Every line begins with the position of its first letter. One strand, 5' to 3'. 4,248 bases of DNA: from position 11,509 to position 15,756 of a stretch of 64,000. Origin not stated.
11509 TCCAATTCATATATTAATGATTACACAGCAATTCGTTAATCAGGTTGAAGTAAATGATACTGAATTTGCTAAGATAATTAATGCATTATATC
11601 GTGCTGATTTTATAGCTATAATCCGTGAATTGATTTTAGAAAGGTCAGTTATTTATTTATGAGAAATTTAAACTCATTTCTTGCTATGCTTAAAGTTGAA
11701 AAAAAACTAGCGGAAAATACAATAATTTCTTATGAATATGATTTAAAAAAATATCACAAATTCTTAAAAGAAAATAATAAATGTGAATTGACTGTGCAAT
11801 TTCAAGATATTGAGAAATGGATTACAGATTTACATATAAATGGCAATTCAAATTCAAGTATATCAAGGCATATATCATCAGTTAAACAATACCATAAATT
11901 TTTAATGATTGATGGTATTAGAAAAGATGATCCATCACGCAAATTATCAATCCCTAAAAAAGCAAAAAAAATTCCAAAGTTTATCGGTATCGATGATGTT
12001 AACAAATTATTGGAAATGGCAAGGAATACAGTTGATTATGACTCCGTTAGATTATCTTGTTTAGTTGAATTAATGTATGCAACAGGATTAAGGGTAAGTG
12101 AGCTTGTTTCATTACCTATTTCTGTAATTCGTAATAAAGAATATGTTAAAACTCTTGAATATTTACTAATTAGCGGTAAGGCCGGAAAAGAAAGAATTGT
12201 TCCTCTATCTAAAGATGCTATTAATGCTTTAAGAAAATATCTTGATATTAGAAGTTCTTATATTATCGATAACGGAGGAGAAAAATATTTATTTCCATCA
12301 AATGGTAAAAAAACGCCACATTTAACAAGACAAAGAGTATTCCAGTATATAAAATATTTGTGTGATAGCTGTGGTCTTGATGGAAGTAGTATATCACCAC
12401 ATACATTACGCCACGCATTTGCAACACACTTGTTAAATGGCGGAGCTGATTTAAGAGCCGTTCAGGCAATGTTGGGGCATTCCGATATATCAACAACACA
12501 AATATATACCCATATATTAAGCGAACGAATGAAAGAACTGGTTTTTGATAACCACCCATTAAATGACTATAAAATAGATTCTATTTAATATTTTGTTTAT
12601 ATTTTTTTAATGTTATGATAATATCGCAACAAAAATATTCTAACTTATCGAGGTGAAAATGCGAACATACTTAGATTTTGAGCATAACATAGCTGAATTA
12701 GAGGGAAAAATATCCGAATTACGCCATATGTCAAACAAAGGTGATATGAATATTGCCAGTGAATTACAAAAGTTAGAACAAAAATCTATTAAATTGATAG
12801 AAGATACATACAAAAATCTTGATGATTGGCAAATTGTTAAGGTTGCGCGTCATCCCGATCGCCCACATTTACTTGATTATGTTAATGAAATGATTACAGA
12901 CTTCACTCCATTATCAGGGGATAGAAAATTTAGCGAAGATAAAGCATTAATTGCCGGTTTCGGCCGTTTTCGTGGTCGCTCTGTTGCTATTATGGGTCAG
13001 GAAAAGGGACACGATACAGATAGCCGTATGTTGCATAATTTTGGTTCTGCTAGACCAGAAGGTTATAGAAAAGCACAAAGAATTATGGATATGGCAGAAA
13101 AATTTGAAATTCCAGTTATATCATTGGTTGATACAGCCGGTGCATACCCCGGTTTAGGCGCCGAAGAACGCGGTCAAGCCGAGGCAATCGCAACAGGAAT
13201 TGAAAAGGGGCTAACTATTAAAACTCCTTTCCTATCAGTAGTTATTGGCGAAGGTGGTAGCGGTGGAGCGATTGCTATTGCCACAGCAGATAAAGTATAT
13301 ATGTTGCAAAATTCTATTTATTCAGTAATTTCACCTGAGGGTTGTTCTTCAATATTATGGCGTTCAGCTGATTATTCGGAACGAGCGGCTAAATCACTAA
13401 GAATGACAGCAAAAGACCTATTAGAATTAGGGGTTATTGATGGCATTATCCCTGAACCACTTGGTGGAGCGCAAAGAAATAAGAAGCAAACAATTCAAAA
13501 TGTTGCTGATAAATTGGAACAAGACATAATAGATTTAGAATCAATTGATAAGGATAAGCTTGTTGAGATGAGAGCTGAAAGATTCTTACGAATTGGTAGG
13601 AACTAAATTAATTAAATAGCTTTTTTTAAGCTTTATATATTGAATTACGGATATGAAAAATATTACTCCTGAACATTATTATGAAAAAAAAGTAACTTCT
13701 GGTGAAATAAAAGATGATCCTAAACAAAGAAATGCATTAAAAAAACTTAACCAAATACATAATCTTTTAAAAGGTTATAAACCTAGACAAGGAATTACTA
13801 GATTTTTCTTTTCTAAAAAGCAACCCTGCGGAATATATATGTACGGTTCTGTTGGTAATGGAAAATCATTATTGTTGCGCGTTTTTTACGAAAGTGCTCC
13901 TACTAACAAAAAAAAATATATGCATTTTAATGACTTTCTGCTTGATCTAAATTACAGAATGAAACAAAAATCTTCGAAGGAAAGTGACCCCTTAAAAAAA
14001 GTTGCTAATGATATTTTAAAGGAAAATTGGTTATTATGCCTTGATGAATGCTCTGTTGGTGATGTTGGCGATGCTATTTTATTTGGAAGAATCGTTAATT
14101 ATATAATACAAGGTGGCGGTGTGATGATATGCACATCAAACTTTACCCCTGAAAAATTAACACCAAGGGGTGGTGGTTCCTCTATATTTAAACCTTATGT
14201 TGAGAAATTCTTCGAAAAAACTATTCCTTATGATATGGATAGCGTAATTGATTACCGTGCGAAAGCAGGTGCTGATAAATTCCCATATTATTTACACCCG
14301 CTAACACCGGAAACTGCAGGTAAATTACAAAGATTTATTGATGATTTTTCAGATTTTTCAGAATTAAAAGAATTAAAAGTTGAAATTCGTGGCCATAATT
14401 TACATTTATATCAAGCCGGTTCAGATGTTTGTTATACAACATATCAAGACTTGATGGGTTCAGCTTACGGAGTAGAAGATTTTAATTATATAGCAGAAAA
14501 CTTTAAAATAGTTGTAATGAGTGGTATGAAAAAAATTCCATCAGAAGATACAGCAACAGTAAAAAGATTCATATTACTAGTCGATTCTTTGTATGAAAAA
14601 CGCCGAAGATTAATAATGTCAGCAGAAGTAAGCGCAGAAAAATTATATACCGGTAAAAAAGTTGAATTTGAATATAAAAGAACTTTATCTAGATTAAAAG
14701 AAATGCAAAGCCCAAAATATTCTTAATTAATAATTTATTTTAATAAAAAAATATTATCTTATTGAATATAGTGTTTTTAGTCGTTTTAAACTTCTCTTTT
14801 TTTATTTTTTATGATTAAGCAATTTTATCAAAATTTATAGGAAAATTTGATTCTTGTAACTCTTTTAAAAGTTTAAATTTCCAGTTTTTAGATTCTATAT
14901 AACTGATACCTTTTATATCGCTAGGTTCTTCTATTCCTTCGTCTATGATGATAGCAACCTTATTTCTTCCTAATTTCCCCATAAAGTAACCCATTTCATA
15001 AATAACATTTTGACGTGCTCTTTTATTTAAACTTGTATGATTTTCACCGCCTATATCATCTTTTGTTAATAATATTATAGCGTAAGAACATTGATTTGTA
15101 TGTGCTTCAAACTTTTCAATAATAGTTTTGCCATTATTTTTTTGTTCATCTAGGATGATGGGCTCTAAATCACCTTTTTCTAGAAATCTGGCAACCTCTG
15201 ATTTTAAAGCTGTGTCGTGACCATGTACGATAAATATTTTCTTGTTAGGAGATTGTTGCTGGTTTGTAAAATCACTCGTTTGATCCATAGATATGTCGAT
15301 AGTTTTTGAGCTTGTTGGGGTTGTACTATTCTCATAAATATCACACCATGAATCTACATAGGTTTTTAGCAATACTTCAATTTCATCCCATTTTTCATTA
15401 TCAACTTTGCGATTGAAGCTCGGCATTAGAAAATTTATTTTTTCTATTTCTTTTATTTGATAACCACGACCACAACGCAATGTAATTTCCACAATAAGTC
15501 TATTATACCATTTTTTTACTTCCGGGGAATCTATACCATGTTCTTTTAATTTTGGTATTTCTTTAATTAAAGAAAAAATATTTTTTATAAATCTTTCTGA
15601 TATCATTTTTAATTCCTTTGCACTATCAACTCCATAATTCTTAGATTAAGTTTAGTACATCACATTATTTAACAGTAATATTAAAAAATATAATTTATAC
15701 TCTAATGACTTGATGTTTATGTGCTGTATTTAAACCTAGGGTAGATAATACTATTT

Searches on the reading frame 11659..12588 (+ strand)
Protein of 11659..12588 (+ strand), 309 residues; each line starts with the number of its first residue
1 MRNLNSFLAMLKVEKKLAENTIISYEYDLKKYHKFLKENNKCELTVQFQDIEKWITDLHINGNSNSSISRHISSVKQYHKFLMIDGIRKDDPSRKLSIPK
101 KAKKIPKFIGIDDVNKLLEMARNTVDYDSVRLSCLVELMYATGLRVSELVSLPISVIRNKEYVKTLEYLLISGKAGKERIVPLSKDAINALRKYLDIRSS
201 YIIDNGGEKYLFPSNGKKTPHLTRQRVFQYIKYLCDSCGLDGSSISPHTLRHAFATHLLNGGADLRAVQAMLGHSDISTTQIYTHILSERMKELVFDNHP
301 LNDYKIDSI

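Call 10: search_protein_families(library=ncbifam, proteins=[window:11659-12588:+], max_evalue=1e-10)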
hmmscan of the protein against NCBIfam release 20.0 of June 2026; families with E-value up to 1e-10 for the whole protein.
window:11659-12588:+ (309 aa): 11 families
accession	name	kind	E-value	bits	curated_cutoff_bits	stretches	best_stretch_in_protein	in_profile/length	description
NF001399.0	PRK00283.1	subfamily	4.1e-98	328.3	279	1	3-302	8-299/300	tyrosine recombinase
TIGR02225.1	recomb_XerD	equivalog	1.3e-95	320.1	329.6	1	6-301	2-289/290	site-specific tyrosine recombinase XerD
TIGR02224.1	recomb_XerC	equivalog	2.1e-78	263.7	335.15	1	6-300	2-291/295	tyrosine recombinase XerC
NF040815.2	recomb_XerA_Arch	equivalog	1.3e-58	198.7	220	1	6-293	2-261/263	site-specific tyrosine recombinase/integron integrase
NF002331.0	PRK01287.1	subfamily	1.4e-36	126.3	371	1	65-302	97-328/365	site-specific tyrosine recombinase XerC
TIGR02249.1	integrase_gron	subfamily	5.3e-36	124.5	265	2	221-290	236-304/315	integron integrase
NF003462.0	PRK05084.1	equivalog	1.5e-26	93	267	1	96-294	161-352/360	tyrosine recombinase XerS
NF007370.0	PRK09870.1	subfamily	8.8e-21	74.4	221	1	103-290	7-183/200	tyrosine-type DNA invertase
NF011946.0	PRK15417.1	equivalog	1.9e-18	66.7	435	1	223-288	253-317/337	integron integrase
NF007371.0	PRK09871.1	subfamily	8.1e-14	51.6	222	1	129-303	25-191/198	tyrosine-type DNA invertase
NF002685.0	PRK02436.1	equivalog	4.3e-11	43.1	178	1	13-281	10-241/245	site-specific tyrosine recombinase XerD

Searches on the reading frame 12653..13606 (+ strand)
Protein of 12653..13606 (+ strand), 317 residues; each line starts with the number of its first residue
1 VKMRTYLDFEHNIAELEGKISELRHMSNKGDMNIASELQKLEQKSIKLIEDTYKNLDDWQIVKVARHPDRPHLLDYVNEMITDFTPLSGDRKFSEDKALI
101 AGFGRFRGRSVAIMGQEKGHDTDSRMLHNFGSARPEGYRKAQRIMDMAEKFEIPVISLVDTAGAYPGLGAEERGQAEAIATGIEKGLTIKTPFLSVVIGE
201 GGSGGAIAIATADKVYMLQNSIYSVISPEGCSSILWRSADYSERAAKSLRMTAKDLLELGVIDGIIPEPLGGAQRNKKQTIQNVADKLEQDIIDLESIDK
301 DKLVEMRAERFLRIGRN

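Call 10: search_protein_families(library=ncbifam, proteins=[window:12653-13606:+], max_evalue=1e-10)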
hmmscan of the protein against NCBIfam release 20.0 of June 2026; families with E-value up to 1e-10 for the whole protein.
window:12653-13606:+ (317 aa): 4 families
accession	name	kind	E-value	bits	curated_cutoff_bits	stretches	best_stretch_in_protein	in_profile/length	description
NF004344.0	PRK05724.1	equivalog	2.7e-137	457.3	357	1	3-316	2-315/319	acetyl-CoA carboxylase carboxyltransferase subunit alpha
TIGR00513.1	accA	equivalog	3.5e-120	401.2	319.3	1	3-316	2-315/321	acetyl-CoA carboxylase carboxyl transferase subunit alpha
NF041504.1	AccA_sub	subfamily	3.3e-114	380.6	300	1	59-314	1-256/257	carboxyltransferase subunit alpha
NF008971.0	PRK12319.1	equivalog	6.9e-78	261.8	406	1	60-312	6-254/256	acetyl-CoA carboxylase carboxyl transferase subunit alpha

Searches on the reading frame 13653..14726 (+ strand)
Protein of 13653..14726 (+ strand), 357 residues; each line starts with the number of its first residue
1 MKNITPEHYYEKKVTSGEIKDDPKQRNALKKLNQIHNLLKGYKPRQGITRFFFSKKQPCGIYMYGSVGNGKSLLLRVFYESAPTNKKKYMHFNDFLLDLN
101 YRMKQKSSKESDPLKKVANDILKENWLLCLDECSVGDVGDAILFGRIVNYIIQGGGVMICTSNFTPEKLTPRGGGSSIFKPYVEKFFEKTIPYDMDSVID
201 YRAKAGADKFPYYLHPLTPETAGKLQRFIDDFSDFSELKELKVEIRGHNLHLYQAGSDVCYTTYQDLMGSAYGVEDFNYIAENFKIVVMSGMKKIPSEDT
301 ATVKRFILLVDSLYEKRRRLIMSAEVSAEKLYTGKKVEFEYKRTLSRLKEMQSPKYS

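Call 10: search_protein_families(library=ncbifam, proteins=[window:13653-14726:+], max_evalue=1e-10)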
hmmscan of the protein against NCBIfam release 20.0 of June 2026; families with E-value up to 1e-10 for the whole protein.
window:13653-14726:+ (357 aa): 1 family
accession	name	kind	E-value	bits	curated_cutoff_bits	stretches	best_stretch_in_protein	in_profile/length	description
NF040713.1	ZapE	equivalog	2.9e-86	289.9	140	1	10-352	2-344/344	cell division protein ZapE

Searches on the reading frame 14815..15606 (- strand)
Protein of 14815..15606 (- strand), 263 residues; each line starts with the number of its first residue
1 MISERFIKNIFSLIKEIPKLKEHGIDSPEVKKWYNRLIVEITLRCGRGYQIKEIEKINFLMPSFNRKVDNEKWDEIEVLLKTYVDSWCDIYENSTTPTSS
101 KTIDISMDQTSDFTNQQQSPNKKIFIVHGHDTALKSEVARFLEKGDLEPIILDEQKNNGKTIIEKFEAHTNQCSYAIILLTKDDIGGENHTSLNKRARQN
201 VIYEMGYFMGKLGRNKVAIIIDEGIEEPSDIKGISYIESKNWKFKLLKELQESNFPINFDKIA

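Call 10: search_protein_families(library=ncbifam, proteins=[window:14815-15606:-], max_evalue=1e-10)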
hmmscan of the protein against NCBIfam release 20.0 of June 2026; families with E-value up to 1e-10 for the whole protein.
window:14815-15606:- (263 aa): 2 families
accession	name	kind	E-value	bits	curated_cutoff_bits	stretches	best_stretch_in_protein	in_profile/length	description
NF050171.1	CDNTAsCap12CFB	equivalog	1.2e-12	47.7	450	1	171-243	55-126/305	CBASS system CD-NTase-associated NAD(+) hydrolase Cap12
NF050172.1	CDNTAsCap12CFB2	equivalog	1.9e-11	43.8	450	1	160-241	42-122/312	CBASS system CD-NTase-associated NAD(+) hydrolase Cap12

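Call 22: search_protein_families(library=pfam, proteins=[window:14815-15606:-], max_evalue=0.00001)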
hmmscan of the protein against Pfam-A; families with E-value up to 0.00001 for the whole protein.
window:14815-15606:- (263 aa): 1 family
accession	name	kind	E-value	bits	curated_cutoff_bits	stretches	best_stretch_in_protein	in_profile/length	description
PF10137.14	CAP12-PCTIR_TIR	-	8.9e-42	142.3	24.7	1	123-240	1-118/119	CAP12/Pycsar effector protein, TIR domain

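Call 68: search_protein_families(library=padloc, proteins=[window:14815-15606:-], max_evalue=0.001)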
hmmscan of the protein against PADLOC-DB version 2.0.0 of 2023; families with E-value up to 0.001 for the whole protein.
window:14815-15606:- (263 aa): 9 families
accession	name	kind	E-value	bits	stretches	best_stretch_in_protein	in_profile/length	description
PDLC05005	PDC-S35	-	3.5e-72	241.3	1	5-262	5-262/264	-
PDLC05004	PDC-S35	-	4.2e-64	214.7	1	9-261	22-263/265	-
PDLC05007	PDC-S35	-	1.1e-63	213.5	1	101-262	114-277/278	-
PDLC05006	PDC-S35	-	9e-48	160.7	1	109-261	70-230/231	-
PDLC05003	PDC-S35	-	4.5e-45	152.1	1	107-263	75-241/245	-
PDLC00729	Effector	-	1.3e-18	65.5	1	122-239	4-122/310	TIR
PDLC00731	Effector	-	7.2e-14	49.4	1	121-239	154-275/306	TIR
PDLC00732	Effector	-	1.8e-11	41.5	1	158-240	189-272/301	TIR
PDLC02371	PycTIR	-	2.7e-11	41.3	1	108-242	139-262/288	-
